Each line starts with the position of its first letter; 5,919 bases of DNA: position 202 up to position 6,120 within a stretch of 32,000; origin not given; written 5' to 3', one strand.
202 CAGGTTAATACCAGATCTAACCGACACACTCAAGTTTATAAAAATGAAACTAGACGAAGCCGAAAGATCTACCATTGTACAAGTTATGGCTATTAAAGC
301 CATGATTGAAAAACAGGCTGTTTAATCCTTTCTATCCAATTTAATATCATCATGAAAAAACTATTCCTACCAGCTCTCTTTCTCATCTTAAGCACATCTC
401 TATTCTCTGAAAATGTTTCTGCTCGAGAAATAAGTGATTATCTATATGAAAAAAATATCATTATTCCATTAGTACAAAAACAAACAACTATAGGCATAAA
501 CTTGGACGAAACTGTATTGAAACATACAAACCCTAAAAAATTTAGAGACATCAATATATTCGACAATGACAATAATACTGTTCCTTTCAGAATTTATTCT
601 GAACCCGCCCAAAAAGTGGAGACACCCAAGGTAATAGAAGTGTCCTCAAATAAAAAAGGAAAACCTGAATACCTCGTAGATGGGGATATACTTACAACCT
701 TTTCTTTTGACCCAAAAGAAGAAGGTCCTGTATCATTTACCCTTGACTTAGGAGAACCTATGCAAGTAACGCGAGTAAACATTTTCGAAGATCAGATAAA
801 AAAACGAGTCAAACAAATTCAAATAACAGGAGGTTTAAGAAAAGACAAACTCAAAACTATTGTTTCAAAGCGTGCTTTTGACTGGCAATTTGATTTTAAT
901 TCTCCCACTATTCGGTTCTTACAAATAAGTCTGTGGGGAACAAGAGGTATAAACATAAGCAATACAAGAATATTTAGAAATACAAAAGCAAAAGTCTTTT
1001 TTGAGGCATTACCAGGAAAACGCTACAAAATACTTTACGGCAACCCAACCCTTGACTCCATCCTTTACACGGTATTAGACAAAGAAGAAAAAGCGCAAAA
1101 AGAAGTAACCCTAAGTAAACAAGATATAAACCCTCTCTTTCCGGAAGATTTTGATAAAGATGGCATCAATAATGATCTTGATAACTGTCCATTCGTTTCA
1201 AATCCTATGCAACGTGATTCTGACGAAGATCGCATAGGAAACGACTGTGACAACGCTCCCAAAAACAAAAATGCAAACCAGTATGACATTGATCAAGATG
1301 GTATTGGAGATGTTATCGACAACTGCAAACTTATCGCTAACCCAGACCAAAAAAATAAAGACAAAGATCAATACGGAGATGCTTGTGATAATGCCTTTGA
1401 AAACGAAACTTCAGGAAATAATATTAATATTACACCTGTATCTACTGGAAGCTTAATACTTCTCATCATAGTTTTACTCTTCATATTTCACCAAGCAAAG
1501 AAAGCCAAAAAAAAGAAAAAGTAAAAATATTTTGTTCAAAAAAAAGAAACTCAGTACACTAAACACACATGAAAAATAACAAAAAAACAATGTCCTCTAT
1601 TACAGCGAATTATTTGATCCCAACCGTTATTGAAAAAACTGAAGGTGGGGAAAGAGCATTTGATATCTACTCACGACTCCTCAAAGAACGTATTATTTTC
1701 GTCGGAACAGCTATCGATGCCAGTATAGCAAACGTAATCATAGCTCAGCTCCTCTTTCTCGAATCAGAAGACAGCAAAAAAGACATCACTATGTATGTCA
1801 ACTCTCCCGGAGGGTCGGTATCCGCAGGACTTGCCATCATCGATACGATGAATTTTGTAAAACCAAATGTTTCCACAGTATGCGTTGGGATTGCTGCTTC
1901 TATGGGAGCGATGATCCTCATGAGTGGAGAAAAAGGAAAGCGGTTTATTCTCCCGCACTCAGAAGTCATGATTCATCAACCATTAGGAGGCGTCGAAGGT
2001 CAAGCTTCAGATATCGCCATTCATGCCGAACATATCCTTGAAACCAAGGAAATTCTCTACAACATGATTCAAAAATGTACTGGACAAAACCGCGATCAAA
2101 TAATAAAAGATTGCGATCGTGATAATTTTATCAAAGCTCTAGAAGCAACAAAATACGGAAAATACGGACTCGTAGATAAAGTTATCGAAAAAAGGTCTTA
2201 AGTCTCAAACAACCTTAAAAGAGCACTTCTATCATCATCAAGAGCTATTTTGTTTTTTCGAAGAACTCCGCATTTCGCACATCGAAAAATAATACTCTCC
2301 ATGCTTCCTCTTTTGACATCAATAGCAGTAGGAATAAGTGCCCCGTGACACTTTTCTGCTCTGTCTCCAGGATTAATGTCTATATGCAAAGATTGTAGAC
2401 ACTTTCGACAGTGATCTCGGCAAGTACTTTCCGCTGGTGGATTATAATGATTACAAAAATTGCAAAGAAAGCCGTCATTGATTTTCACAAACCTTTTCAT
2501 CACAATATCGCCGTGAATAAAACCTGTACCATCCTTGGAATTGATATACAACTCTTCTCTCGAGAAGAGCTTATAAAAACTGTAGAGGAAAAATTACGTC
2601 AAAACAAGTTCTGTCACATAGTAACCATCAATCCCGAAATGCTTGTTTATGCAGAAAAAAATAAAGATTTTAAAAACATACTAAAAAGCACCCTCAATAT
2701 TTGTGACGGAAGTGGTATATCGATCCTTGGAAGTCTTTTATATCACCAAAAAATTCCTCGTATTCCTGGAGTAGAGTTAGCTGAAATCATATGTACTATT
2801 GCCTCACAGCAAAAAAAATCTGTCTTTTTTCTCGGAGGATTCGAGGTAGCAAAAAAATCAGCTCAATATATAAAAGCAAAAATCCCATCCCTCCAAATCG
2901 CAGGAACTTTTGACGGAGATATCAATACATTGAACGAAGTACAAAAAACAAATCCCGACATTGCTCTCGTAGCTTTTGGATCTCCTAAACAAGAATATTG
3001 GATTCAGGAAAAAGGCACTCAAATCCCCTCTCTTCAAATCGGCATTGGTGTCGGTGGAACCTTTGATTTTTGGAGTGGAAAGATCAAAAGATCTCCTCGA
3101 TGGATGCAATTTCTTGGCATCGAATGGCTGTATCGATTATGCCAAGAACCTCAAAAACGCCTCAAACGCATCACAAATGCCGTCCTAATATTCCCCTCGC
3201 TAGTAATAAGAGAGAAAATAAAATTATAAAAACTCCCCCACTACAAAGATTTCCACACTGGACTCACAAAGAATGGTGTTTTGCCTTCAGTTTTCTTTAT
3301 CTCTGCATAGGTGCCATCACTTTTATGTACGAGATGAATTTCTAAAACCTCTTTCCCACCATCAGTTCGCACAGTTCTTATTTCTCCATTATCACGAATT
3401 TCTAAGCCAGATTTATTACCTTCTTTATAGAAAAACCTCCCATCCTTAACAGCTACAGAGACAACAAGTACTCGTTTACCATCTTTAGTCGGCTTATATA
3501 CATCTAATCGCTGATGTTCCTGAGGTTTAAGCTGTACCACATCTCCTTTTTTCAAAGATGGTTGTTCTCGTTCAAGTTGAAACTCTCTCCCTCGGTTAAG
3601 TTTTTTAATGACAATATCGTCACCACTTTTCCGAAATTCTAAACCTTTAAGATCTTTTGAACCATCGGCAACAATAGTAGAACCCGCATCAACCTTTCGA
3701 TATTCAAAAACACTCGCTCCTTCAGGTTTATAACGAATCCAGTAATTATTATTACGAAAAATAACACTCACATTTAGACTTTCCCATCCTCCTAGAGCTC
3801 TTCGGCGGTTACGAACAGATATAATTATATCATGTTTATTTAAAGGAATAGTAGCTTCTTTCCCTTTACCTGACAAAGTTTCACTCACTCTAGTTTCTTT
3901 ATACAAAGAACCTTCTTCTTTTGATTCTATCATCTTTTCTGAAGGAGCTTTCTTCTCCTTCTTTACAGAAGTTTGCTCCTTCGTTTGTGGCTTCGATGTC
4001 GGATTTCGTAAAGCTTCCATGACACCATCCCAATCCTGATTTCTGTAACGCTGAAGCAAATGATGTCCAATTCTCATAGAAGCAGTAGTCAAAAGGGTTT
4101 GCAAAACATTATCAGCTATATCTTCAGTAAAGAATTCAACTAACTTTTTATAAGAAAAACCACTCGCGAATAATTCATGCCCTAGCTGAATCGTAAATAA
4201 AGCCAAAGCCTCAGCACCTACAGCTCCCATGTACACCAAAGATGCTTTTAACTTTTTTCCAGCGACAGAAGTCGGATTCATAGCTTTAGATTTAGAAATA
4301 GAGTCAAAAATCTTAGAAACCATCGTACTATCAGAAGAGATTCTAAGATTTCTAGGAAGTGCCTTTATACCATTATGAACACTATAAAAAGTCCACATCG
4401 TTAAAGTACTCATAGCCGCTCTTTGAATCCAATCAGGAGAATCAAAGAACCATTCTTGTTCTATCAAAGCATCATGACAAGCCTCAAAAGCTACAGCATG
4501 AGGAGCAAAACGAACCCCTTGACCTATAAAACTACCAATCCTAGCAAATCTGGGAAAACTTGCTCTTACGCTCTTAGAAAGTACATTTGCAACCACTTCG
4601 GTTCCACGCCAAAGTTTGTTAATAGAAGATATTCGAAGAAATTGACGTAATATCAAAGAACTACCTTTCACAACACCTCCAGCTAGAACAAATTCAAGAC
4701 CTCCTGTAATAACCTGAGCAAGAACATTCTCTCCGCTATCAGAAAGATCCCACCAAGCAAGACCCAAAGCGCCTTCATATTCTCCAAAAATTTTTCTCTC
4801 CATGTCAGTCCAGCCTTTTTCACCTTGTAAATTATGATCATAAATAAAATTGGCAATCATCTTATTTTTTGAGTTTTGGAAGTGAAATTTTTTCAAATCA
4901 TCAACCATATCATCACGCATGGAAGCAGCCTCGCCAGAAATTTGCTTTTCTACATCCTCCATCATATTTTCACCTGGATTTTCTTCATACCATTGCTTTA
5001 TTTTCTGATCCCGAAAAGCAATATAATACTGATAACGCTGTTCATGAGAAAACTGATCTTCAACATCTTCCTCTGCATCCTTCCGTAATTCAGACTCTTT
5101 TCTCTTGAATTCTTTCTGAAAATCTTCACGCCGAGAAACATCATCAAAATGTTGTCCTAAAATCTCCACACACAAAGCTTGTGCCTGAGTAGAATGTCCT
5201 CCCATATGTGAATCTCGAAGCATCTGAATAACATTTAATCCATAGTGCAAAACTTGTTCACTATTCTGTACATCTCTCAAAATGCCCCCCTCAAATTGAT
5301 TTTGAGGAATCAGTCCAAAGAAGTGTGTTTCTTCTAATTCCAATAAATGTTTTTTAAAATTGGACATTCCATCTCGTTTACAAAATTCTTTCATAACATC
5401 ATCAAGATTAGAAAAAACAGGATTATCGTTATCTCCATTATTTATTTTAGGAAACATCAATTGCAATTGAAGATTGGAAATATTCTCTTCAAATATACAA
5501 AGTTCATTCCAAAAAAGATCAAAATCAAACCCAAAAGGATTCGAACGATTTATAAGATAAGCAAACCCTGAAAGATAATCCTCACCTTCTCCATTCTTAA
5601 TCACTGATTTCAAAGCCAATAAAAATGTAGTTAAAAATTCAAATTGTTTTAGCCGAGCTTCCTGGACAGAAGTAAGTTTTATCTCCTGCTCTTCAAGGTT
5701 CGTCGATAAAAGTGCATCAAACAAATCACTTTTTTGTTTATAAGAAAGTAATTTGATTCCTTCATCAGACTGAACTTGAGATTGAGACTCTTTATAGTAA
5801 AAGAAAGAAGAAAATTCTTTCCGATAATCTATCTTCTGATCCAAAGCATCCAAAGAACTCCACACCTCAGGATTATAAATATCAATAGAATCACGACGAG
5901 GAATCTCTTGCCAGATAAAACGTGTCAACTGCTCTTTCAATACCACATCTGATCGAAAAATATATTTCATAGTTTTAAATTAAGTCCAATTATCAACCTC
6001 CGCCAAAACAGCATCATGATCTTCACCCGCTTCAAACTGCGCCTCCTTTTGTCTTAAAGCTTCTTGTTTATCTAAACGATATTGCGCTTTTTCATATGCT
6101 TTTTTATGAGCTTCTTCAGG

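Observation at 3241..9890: Four-gene minus-strand module around a 1086-aa SLT-headed protein with no secretion signal: candidate undescribed cell-wall-breaching/effector system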

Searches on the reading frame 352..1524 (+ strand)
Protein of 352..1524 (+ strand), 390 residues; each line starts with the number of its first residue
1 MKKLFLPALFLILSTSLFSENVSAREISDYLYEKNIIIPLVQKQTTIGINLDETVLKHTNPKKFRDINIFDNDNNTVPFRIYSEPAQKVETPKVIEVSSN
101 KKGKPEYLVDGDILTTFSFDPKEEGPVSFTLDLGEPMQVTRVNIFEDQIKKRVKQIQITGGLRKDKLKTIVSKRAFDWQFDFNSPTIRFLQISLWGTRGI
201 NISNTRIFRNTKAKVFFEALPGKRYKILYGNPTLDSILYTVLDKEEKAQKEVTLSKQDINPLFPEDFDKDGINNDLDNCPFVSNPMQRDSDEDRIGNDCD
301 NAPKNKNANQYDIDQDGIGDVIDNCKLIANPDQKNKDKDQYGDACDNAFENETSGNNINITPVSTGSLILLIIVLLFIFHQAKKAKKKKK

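Call 8: search_protein_families(library=pfam, proteins=[window:352-1524:+], max_evalue=0.001)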
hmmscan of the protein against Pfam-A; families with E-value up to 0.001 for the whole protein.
window:352-1524:+ (390 aa): 3 families
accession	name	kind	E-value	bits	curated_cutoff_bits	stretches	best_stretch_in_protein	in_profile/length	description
PF02412.23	TSP_3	-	3.2e-13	49.6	25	2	265-287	14-36/36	Thrombospondin type 3 repeat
PF00754.31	F5_F8_type_C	-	9.7e-06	26.2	28.2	1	98-191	5-109/127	F5/8 type C domain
PF22633.2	F5_F8_type_C_2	-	0.00066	20.7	27.8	0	108-174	2-69/91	NedA-like, galactose-binding domain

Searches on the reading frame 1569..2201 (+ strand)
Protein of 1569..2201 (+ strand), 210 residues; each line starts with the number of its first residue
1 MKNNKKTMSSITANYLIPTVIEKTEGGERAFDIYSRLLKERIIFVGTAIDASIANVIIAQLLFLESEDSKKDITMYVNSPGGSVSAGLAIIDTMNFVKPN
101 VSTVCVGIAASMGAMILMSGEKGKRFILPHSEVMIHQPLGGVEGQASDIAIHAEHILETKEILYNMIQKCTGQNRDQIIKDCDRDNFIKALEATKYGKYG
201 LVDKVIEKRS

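Call 8: search_protein_families(library=pfam, proteins=[window:1569-2201:+], max_evalue=0.001)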
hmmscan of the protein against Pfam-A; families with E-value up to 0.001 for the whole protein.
window:1569-2201:+ (210 aa): 1 family
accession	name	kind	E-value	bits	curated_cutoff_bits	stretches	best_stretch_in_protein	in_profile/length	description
PF00574.28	CLP_protease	-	8.4e-78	260.8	20.2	1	26-208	2-181/182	Clp protease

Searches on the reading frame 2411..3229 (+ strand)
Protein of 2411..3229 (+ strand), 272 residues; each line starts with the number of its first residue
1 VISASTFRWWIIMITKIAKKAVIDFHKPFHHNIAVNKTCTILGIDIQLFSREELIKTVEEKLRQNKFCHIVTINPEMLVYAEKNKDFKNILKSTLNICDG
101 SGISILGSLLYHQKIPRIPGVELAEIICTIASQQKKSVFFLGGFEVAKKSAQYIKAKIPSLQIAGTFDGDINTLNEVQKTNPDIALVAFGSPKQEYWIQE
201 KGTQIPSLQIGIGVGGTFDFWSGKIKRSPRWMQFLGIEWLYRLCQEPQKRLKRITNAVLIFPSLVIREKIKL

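Call 8: search_protein_families(library=pfam, proteins=[window:2411-3229:+], max_evalue=0.001)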
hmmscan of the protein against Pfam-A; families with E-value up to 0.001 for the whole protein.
window:2411-3229:+ (272 aa): 1 family
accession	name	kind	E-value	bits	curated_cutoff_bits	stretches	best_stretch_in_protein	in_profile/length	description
PF03808.19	Glyco_tran_WecG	-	2.7e-46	157.9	27.4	1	94-253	2-166/168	Glycosyl transferase WecG/TagA/CpsF family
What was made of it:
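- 2411..3229 (+): tagA (WecG/TagA/CpsF glycosyltransferase); convergent, conserved boundary of the locus. Pfam PF03808, 2.7e-46 (call 8).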

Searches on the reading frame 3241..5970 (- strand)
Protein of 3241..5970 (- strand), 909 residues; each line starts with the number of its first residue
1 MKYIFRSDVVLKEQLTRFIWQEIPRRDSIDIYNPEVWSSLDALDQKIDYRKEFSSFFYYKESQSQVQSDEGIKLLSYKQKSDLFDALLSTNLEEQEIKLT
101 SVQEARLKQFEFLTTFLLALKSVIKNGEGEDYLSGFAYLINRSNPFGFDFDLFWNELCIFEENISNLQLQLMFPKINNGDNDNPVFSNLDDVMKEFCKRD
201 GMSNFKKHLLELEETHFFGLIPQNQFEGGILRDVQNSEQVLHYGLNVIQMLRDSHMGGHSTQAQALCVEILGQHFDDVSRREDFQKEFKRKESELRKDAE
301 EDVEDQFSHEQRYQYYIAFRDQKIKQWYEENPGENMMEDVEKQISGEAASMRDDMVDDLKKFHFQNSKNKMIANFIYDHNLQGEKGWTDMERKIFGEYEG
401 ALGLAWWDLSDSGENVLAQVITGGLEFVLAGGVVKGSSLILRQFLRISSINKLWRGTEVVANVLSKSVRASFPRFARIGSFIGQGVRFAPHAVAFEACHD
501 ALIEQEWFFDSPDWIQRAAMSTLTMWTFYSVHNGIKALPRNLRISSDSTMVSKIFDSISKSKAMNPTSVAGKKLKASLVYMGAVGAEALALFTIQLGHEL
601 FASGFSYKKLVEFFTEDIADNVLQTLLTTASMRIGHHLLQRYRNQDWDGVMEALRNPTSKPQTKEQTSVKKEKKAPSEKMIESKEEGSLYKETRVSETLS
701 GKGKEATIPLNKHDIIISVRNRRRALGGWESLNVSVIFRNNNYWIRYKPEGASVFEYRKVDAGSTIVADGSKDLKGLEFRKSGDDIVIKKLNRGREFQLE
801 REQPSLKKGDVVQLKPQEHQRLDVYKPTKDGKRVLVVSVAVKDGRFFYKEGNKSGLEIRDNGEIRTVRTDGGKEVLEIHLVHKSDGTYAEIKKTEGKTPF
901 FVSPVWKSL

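Call 5: search_protein_families(library=pfam, proteins=[window:3241-5970:-], max_evalue=1)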
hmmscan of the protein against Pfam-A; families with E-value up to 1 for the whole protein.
window:3241-5970:- (909 aa): 2 families
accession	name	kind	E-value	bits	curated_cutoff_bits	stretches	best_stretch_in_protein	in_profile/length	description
PF12124.13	bCoV_SUD_C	-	0.061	13.6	25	1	774-808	26-60/66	Betacoronavirus SUD-C domain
PF22479.2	Pam3_gp18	-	0.13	13.2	24.2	1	592-646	15-67/101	Cyanophage baseplate Pam3 plug gp18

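Call 6: search_protein_families(library=phrogs, proteins=[window:3241-5970:-], max_evalue=1)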
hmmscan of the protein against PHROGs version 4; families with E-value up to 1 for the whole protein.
window:3241-5970:- (909 aa): 2 families
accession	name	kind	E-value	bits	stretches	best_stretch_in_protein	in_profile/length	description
phrog_1264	-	unknown function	0.0022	19.1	1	592-644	18-70/110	-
phrog_8471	-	unknown function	0.0035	18.6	1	311-348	4-39/71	-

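Call 7: search_protein_families(library=ncbifam, proteins=[window:3241-5970:-], max_evalue=1)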
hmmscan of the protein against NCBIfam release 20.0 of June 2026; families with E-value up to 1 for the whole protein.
window:3241-5970:- (909 aa): 0 families

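Call 12: find_homologous_proteins(query=window:3241-5970:-)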
Query window:3241-5970:- (909 aa): 1 proteins with E <= 0.001 among 8000 candidates.
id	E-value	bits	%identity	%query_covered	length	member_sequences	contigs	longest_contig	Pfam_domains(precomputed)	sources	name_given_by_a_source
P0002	0.0e+0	2062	100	100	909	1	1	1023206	-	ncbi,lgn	-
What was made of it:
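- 3241..5970 (-): 909-aa orphan protein inserted between the 138-aa gene and tagA. Only a self-hit among 5.8 billion proteins in the word-index search (call 12).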

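Call 13: search_solved_structures(query=window:3241-5970:-, max_evalue=10, show_alignments=2)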
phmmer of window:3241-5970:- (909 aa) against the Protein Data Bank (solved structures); distinct sequences matched with E-value up to 10: 0.

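Call 24: search_protein_families(library=padloc, proteins=[window:3241-5970:-], max_evalue=1)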
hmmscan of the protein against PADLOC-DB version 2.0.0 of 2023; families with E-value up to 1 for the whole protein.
window:3241-5970:- (909 aa): 0 families

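Call 61: find_related_loci(query=window:3241-5970:-, collection=viral_contigs, flank=5000)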
Query window:3241-5970:- (909 aa) in viral_contigs; peptide patterns used: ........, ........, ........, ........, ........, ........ (x = any residue, [..] = any of these).
4 stretches matched a pattern, but none encodes a relative of the query by tblastn (E <= 1e-3).
